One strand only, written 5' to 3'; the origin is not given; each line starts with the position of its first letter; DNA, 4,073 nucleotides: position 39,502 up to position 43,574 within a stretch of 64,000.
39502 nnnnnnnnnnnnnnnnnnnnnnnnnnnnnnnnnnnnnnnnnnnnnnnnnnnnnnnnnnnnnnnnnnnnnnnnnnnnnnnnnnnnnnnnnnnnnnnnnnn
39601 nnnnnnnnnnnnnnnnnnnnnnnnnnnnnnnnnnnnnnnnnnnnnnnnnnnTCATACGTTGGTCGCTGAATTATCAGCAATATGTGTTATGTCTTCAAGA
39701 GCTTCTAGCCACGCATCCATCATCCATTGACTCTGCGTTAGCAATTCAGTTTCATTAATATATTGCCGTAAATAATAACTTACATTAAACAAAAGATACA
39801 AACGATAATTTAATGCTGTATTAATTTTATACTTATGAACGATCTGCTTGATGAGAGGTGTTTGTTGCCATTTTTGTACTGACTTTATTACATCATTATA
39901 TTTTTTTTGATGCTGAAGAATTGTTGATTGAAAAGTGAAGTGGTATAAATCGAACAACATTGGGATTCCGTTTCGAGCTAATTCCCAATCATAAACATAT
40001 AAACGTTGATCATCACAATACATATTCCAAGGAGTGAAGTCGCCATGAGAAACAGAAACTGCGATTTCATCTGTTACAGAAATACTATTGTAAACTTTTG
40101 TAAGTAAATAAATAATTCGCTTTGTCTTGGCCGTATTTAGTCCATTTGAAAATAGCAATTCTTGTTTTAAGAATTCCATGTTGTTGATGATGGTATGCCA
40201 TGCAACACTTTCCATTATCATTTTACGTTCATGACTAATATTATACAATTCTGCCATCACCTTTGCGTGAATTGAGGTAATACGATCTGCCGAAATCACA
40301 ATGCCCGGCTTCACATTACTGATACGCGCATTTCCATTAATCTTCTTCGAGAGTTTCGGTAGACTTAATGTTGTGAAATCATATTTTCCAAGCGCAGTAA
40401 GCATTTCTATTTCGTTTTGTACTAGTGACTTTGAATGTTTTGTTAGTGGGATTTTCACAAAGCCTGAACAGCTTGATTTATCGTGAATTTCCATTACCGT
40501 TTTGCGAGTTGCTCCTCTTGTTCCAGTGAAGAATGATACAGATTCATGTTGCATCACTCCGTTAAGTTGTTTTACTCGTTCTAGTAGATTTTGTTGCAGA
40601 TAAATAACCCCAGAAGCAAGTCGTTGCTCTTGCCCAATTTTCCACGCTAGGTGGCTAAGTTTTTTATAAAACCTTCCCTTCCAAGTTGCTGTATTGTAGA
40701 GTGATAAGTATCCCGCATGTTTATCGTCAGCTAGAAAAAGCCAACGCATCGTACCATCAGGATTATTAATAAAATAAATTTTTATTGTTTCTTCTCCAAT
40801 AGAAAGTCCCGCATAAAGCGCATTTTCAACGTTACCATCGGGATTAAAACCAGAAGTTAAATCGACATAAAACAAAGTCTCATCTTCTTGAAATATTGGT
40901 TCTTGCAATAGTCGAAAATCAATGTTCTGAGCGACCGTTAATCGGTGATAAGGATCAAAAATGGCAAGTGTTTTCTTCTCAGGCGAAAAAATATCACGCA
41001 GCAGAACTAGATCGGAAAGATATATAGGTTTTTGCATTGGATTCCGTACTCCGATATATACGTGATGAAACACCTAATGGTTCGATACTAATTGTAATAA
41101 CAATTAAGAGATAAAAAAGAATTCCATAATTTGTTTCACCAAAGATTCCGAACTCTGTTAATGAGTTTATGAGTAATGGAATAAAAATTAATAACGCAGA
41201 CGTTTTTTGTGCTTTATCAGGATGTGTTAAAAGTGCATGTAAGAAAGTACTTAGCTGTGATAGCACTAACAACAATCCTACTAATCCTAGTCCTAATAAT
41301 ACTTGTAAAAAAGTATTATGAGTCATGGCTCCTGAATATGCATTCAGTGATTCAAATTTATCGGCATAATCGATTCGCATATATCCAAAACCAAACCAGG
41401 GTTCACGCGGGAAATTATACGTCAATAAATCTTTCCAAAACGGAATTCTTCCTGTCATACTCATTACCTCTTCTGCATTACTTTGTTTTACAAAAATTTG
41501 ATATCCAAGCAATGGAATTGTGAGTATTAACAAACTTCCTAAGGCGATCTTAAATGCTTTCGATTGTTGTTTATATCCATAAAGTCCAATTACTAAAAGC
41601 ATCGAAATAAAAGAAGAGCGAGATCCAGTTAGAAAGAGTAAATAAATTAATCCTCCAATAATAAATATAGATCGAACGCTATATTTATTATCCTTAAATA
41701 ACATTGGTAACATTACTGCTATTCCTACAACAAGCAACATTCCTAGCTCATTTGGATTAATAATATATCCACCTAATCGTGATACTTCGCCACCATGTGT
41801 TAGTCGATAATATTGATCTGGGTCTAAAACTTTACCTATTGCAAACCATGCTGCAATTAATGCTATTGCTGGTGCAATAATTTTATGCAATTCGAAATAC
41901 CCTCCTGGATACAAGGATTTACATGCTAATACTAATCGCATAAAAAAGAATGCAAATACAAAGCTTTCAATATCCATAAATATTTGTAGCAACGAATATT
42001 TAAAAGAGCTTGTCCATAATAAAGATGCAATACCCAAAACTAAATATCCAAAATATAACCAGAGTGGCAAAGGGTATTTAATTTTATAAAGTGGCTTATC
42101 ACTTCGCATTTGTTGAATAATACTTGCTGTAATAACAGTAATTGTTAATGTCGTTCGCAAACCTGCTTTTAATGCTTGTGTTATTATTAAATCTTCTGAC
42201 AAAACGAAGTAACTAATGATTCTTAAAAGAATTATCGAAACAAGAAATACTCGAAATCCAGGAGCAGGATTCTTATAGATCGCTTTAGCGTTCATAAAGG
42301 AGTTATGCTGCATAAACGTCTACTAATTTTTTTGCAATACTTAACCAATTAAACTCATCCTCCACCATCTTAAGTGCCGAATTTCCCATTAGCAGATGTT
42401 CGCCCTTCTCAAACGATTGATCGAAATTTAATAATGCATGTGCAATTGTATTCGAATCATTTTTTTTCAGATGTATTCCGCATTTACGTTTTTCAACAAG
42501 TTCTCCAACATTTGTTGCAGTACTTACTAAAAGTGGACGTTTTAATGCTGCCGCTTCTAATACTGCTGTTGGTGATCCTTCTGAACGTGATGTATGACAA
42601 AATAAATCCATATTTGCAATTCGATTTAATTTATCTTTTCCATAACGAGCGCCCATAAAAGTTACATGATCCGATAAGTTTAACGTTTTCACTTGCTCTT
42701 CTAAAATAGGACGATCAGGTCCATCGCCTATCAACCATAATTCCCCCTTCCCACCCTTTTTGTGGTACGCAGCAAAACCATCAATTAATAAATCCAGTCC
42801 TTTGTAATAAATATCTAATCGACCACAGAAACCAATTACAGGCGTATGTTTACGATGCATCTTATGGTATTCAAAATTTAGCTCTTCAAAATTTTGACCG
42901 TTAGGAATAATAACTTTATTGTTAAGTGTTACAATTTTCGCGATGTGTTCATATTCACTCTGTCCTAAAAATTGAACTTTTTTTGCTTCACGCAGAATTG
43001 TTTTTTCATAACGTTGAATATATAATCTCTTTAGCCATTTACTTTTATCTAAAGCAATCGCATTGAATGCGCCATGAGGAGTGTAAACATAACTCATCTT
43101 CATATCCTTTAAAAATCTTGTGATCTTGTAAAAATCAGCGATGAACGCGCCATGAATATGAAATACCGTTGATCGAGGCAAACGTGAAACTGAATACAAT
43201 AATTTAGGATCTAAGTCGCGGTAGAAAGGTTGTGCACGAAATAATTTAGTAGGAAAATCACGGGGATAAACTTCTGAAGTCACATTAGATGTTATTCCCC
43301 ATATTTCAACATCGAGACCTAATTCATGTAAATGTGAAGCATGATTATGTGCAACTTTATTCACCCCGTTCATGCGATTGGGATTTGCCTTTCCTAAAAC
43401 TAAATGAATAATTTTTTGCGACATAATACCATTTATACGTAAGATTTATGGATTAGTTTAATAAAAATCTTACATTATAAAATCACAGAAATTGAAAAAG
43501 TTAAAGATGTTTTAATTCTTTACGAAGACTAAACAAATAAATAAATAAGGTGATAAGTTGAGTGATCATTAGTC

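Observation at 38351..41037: Two kinase-like proteins (NTase-like plus P-loop kinase fusion, and an APH-fold kinase) inside a Wzx/Wzy polysaccharide locus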

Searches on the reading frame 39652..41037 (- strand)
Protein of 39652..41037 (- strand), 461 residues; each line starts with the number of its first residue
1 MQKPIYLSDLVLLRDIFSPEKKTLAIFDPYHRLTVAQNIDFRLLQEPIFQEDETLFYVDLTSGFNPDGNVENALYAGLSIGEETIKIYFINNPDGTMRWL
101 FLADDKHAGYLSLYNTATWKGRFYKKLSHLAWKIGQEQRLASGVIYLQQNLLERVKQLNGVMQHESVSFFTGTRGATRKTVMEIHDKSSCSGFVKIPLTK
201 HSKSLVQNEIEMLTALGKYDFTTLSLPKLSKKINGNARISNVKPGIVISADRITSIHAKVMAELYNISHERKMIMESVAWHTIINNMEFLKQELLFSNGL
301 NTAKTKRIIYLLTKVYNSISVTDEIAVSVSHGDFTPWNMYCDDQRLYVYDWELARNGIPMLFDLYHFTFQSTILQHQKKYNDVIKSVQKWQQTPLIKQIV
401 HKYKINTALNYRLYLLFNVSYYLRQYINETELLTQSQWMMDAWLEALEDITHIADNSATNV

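Call 3: search_protein_families(library=pfam, proteins=[window:39652-41037:-], max_evalue=0.01)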
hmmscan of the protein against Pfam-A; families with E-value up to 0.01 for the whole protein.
window:39652-41037:- (461 aa): 1 family
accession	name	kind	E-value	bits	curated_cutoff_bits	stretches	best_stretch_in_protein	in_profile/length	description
PF01636.29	APH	-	5.9e-05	23.4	23.2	1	327-364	168-206/239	Phosphotransferase enzyme family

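Call 4: search_protein_families(library=ncbifam, proteins=[window:39652-41037:-], max_evalue=0.01)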
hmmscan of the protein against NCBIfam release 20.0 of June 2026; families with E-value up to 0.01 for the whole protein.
window:39652-41037:- (461 aa): 0 families

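Call 6: find_homologous_proteins(query=window:39652-41037:-, max_evalue=0.001)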
Query window:39652-41037:- (461 aa): 251 proteins with E <= 0.001 among 4996 candidates; the best 120 are listed.
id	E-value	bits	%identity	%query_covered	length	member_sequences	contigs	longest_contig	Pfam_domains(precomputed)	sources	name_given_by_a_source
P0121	0.0e+0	1045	100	100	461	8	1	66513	-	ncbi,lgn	-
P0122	4.1e-268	908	87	100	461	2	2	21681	-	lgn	-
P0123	5.1e-218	743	71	99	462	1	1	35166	PF01636.30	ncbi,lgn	-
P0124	5.5e-210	716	70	98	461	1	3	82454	-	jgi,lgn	-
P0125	2.7e-182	625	59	99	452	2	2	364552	PF01636.30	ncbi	ncbi:hypothetical protein BH11BAC2_BH11BAC2_08960 [soil metagenome]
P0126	7.4e-158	544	51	99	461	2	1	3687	PF01636.30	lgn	-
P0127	4.2e-157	542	53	99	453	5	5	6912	PF01636.30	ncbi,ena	-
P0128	3.1e-156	539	55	99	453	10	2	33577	PF01636.30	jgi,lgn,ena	jgi:hypothetical protein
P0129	3.8e-155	535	55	97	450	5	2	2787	PF01636.30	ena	-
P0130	1.9e-154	533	55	99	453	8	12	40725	PF01636.30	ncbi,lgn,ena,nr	ncbi:MAG TPA: phosphotransferase [Bacteroidia bacterium]|nr:phosphotransferase [Bacteroidia bacteriu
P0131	3.6e-154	532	55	97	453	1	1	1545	PF01636.30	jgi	jgi:Phosphotransferase enzyme family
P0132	1.1e-153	531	56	97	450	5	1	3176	PF01636.30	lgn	-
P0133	1.9e-153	530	56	97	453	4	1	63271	-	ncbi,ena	-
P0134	5.7e-153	528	53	98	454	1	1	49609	PF01636.30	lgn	-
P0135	1.3e-152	527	51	96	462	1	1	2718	PF01636.30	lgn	-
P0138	2.2e-149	516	52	97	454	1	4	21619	PF01636.30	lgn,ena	-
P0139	6.5e-149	515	53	97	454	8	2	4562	PF01636.30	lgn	-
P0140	8.2e-149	514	53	99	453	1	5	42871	PF01636.30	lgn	-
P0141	3.2e-148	513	52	98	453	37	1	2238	PF01636.30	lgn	-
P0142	7.6e-148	511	50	98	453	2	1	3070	PF01636.30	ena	-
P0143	1.4e-147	510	52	97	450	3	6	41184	PF01636.30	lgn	-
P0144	2.4e-147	510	51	98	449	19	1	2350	PF01636.30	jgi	jgi:hypothetical protein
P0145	8.3e-143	495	50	97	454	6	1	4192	PF01636.30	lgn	-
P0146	1.6e-140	487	50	97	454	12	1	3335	PF01636.30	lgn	-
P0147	3.9e-140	486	48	99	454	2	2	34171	PF01636.30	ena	-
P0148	9.0e-139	481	48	97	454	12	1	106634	PF01636.30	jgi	jgi:hypothetical protein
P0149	1.4e-138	481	50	97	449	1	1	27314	PF01636.30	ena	-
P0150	1.9e-138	480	48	99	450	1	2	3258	PF01636.30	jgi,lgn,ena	jgi:hypothetical protein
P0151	8.1e-137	475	49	98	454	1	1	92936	PF01636.30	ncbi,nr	ncbi:MAG: phosphotransferase [Bacteroidetes bacterium]|nr:phosphotransferase [Bacteroidota bacterium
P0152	1.1e-136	474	48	97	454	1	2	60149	PF01636.30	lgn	-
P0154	8.2e-136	472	50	97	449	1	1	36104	PF01636.30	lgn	-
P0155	9.0e-136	471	47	97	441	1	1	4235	PF01636.30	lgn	-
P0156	9.3e-136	471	49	98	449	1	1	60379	PF01636.30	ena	-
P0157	1.5e-135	471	49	98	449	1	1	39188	PF01636.30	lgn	-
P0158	1.6e-135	471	49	96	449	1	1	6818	PF01636.30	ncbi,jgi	jgi:thiamine kinase-like enzyme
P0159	1.9e-135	470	49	98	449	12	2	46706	PF01636.30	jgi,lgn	jgi:hypothetical protein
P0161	7.6e-135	468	54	83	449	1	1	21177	PF01636.30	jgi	jgi:hypothetical protein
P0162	7.7e-135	468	48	96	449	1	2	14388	PF01636.30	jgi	jgi:hypothetical protein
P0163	7.8e-135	468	49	98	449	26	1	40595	PF01636.30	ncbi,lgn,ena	-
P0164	1.4e-134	468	49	96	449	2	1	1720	PF01636.30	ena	-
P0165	2.1e-134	467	54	79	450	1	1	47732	PF01636.30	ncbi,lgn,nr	ncbi:MAG: phosphotransferase [Bacteroidia bacterium]|nr:phosphotransferase [Bacteroidia bacterium]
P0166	8.5e-134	465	47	97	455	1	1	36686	PF01636.30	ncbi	-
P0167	1.7e-133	464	52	85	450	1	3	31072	PF01636.30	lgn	-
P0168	5.1e-133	462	52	83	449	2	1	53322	PF01636.30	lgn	-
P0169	8.7e-133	462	48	96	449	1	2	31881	PF01636.30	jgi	jgi:Phosphotransferase enzyme family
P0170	2.4e-132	460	49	96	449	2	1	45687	PF01636.30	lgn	-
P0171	6.3e-132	459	49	96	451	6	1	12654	PF01636.30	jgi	-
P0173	5.7e-131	456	49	97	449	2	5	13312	PF01636.30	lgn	-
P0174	6.4e-129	449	46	97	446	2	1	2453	PF01636.30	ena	-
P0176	1.1e-128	448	48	97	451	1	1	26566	PF01636.30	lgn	-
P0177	3.8e-128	446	47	97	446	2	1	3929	PF01636.30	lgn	-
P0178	1.3e-127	445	47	97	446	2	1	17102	PF01636.30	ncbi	-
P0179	4.4e-127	443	46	97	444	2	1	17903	PF01636.30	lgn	-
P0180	8.0e-127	442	47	98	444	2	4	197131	PF01636.30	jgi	jgi:Phosphotransferase enzyme family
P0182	1.1e-125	438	45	97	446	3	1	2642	PF01636.30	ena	-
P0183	1.8e-125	438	44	98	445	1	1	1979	PF01636.30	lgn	-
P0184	3.7e-125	437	45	97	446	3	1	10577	PF01636.30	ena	-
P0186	6.5e-125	436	46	97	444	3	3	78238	PF01636.30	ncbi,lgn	-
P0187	1.1e-124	435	47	96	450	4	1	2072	PF01636.30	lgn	-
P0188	5.5e-124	433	45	97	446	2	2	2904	PF01636.30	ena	-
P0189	1.8e-123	431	46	97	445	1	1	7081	PF01636.30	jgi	jgi:hypothetical protein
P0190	1.8e-122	428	45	97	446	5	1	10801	PF01636.30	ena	-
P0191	1.7e-120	421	44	97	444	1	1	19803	PF01636.30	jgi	jgi:hypothetical protein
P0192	3.1e-120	420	45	98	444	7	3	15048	PF01636.30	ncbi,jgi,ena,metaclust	metaclust:\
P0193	4.4e-120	420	46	97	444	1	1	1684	PF01636.30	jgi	jgi:hypothetical protein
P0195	1.9e-110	388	42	97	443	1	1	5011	PF01636.30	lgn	-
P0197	8.5e-106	373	41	97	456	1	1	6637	PF01636.30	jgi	jgi:thiamine kinase-like enzyme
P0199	4.3e-101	357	57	60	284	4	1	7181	PF01636.30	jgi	jgi:thiamine kinase-like enzyme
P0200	1.0e-100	356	40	97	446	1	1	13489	PF01636.30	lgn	-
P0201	1.5e-100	355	40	97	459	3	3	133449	PF01636.30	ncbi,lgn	-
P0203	6.0e-99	350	40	97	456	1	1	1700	PF01636.30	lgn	-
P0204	1.5e-94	336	41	90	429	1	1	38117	PF01636.30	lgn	-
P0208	4.0e-72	262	33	98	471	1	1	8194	PF01636.30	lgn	-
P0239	4.9e-63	232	33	78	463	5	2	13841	PF01636.30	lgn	-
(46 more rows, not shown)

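Call 17: predict_structure(alignment_id=A2)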
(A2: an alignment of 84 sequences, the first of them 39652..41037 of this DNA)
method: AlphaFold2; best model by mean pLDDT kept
length: 461 residues; sequences in the alignment: 84
mean_pLDDT: 91.9   pTM: 0.89
mean pLDDT of the five models: 91.9, 91.5, 90.4, 90.2, 90.1
residues with pLDDT >= 90: 366; 70-90: 77; 50-70: 15; < 50: 3
segments of 3 or more residues with pLDDT < 50: 459-461
pLDDT, mean of each block of 10 residues (from residue 1): 87 96 95 83 93 93 66 91 94 92 93 85 93 93 96 95 96 88 95 94 95 95 94 83 85 85 96 98 97 90 97 97 98 90 92 96 97 94 97 97 98 98 91 90 98 67 35
secondary structure, 60 per line:
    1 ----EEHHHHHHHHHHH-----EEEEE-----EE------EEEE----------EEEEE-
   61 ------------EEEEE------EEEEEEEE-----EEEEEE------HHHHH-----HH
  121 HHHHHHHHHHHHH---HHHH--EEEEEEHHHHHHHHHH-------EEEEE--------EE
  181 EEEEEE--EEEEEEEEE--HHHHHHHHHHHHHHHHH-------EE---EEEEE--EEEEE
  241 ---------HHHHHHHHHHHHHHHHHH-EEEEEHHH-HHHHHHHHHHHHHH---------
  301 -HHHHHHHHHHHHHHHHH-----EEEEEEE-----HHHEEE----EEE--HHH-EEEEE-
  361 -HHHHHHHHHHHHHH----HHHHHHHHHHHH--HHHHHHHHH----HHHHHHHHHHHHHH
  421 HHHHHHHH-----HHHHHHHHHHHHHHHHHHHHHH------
elements in order: H7-17 E23-27 E41-44 E55-59 E73-77 E84-91 E97-102 H109-113 H119-133 H137-140 E143-148 H149-158 E166-170 E179-186 E189-197 H200-216 E229-233 E236-240 H250-267 E269-273 H278-291 H302-318 E324-330 E339-341 E346-348 E355-359 H362-375 H380-391 H394-402 H407-428 H434-455

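Call 23: fold_search(model_id=the predicted structure, library=pdb)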
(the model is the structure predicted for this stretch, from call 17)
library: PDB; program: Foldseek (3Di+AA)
matches with E <= 10: 980; with E <= 0.001: 155
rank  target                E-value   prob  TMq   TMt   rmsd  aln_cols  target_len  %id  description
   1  4r7b_B                3.7e-07  1.00  0.39  0.57   7.1       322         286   13  Crystal structure of pneumococcal LicA in complex with choline (released 2015-08-12)
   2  3tdw                  5.5e-07  1.00  0.41  0.58   6.9       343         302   15  The GDP complex of the aminoglycoside 2'-phosphotransfere-IIIa F108L mutant (released 2012-03-07)
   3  3c5i_D                7.0e-07  1.00  0.40  0.49   7.2       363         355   14  Crystal structure of Plasmodium knowlesi choline kinase, PKH_134520 (released 2008-02-19)
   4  2pun_B                1.4e-06  1.00  0.41  0.47   7.4       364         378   12  Structures of 5-methylthioribose kinase reveal substrate specificity and unusual mode of nucleotide binding (released 2007-05-22)
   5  4r78                  1.4e-06  1.00  0.36  0.51   7.7       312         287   16  Crystal structure of LicA in complex with AMP (released 2015-08-12)
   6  6ctz                  1.5e-06  1.00  0.42  0.60   6.1       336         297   14  Structure of the GDP and kanamycin complex of APH(2")-IIia (released 2019-03-27)
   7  2olc_B                1.6e-06  1.00  0.40  0.47   7.3       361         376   11  Crystal structure of 5-methylthioribose kinase in complex with ADP-2Ho (released 2007-05-22)
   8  9a5i_A                2.0e-06  1.00  0.40  0.44   7.6       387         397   13  Integrative model of MTNK-DHOM by crosslinking MS and deep learning (released 2024-09-18)
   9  2pul_B                2.1e-06  1.00  0.40  0.47   7.5       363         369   11  Structures of 5-methylthioribose kinase reveal substrate specificity and unusual mode of nucleotide binding (released 2007-05-22)
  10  2pul_A                2.1e-06  1.00  0.38  0.44   7.6       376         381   11  Structures of 5-methylthioribose kinase reveal substrate specificity and unusual mode of nucleotide binding (released 2007-05-22)
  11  4dbx                  2.2e-06  1.00  0.39  0.56   7.1       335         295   13  Crystal structure of aminoglycoside phosphotransferase APH(2")-ID/APH(2")-IVA (released 2012-02-01)
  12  2pup_A                3.1e-06  1.00  0.41  0.49   6.9       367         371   12  Structures of 5-methylthioribose kinase reveal substrate specificity and unusual mode of nucleotide binding (released 2007-05-22)
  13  2olc_A                3.5e-06  1.00  0.39  0.46   7.5       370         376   11  Crystal structure of 5-methylthioribose kinase in complex with ADP-2Ho (released 2007-05-22)
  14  3w0p                  3.5e-06  1.00  0.39  0.56   6.5       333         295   10  Crystal structure of a thermostable mutant of aminoglycoside phosphotransferase APH(4)-Ia (D198A), ternary complex with  (released 2013-08-07)
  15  4dca                  3.5e-06  1.00  0.37  0.53   7.3       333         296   12  Crystal structure of aminoglycoside phosphotransferase APH(2'')-Ib, ADP-bound (released 2012-02-01)
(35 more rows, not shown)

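Call 33: search_solved_structures(query=A2, max_evalue=1, show_alignments=2)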
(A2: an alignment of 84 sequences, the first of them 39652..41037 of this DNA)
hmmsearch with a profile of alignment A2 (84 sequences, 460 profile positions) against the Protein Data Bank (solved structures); distinct sequences matched with E-value up to 1: 1.
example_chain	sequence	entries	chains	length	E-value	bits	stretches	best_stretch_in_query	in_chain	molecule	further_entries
3dxp_A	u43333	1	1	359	0.14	14.3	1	302-361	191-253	putative acyl-CoA dehydrogenase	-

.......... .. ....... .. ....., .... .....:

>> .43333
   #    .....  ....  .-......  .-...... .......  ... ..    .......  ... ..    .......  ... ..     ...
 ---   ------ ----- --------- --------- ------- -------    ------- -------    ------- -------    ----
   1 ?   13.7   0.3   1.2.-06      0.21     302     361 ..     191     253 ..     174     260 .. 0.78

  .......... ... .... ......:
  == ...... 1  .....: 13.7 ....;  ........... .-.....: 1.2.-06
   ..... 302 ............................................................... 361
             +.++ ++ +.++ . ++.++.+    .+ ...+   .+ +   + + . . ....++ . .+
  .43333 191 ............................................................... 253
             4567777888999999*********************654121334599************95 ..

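Call 67: search_protein_families(library=padloc, proteins=[window:39652-41037:-], max_evalue=0.01)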
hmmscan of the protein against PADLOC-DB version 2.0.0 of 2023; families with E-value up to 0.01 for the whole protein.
window:39652-41037:- (461 aa): 0 families

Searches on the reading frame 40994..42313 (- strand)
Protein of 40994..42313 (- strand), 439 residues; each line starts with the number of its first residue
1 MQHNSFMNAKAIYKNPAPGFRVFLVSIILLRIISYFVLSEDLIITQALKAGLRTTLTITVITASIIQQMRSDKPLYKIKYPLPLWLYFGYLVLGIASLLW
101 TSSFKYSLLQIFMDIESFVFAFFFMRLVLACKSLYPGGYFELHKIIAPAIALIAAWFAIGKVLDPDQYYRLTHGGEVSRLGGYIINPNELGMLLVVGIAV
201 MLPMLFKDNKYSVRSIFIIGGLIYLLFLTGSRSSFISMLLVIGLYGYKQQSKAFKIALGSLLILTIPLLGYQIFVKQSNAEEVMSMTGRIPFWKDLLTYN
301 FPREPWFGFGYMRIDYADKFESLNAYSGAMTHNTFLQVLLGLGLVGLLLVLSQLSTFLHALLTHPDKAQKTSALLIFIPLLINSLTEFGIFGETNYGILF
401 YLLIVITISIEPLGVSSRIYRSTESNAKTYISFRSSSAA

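Call 3: search_protein_families(library=pfam, proteins=[window:40994-42313:-], max_evalue=0.01)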
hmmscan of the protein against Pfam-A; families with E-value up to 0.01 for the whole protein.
window:40994-42313:- (439 aa): 1 family
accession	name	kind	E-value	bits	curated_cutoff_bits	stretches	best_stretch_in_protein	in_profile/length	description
PF04932.20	Wzy_C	-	7.4e-16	58.7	31.7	1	222-351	6-149/149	O-Antigen ligase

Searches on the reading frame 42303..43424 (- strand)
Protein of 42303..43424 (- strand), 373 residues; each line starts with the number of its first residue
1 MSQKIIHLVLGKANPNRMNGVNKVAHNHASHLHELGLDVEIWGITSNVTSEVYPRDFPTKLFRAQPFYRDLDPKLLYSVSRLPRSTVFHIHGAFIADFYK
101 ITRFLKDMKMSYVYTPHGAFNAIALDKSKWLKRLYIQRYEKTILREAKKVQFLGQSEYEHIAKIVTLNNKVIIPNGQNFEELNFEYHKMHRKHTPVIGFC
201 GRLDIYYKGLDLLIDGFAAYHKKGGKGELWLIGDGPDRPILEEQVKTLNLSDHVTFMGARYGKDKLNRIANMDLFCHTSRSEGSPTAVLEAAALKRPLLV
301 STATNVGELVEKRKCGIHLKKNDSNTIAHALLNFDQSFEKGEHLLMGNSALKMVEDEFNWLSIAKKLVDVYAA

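Call 3: search_protein_families(library=pfam, proteins=[window:42303-43424:-], max_evalue=0.01)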
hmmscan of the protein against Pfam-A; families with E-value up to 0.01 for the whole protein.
window:42303-43424:- (373 aa): 5 families
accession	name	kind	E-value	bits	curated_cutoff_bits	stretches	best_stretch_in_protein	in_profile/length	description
PF13692.12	Glyco_trans_1_4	-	4e-26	92.4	27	1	195-333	2-138/142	Glycosyl transferases group 1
PF00534.26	Glycos_transf_1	-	5.4e-24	85.1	26.4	1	191-332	12-153/172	Glycosyl transferases group 1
PF13439.12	Glyco_transf_4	-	2.6e-10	41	28.5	1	19-176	2-165/170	Glycosyltransferase Family 4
PF13579.12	Glyco_trans_4_4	-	1e-07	32.8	29.7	1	19-176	1-158/158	Glycosyl transferase 4-like domain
PF20706.3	GT4-conflict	-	5.8e-07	29.3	26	1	187-313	190-323/385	Family 4 Glycosyltransferase in conflict systems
